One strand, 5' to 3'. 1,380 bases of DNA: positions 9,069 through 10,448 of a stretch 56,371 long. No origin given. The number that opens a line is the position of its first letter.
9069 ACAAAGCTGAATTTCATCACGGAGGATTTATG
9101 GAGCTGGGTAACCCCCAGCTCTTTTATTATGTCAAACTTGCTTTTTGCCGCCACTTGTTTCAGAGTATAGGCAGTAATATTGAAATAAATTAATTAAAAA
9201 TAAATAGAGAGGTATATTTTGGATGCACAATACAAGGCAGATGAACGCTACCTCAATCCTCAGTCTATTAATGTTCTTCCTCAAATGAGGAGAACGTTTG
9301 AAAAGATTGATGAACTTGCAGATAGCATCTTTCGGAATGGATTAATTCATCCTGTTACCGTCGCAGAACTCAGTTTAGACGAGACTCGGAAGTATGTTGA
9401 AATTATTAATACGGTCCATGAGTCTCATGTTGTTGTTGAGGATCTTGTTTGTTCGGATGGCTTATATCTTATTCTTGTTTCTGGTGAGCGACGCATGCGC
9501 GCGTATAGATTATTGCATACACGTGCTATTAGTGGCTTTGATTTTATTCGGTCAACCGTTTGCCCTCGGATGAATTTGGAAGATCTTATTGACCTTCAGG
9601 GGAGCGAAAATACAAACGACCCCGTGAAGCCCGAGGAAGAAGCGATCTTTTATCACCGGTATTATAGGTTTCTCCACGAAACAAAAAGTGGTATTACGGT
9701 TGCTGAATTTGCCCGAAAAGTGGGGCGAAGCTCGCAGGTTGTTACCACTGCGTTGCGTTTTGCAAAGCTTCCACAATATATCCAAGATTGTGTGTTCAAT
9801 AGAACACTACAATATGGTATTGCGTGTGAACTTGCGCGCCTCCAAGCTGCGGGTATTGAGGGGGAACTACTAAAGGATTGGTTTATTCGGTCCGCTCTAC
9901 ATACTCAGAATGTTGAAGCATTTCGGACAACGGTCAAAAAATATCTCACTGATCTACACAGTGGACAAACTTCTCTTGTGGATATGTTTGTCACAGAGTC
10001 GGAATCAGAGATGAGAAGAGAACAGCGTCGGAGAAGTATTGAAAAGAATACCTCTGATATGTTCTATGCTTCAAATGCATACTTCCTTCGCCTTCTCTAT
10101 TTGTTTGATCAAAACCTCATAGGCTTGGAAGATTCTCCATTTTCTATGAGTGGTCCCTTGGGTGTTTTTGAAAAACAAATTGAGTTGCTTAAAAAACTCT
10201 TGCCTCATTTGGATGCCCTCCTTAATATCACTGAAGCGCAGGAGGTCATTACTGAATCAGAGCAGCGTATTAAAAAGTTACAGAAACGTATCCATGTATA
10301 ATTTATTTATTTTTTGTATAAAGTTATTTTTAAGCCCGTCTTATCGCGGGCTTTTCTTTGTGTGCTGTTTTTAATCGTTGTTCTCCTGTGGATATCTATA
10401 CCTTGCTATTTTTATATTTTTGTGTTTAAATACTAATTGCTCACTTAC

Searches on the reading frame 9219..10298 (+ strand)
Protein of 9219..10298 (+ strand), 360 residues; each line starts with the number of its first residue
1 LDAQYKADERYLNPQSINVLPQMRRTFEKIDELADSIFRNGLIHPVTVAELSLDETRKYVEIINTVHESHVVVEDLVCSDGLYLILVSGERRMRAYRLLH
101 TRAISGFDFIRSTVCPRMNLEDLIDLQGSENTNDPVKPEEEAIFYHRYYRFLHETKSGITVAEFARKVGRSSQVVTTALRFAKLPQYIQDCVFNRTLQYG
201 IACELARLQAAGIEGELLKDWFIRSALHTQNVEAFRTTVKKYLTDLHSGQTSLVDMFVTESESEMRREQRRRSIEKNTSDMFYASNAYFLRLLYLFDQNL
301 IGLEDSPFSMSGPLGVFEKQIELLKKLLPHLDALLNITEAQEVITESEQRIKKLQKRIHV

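Call 17: search_protein_families(library=pfam, proteins=[window:9219-10298:+], max_evalue=0.001)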
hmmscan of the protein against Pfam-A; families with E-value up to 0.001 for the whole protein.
window:9219-10298:+ (360 aa): 2 families
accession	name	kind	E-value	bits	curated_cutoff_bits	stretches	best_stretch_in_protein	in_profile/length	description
PF17762.8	HTH_ParB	-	4.2e-07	30.5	22.6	1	155-233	17-94/102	ParB HTH domain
PF02195.25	ParB_N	-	0.00022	21.6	26.3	0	22-56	17-50/95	ParB N-terminal domain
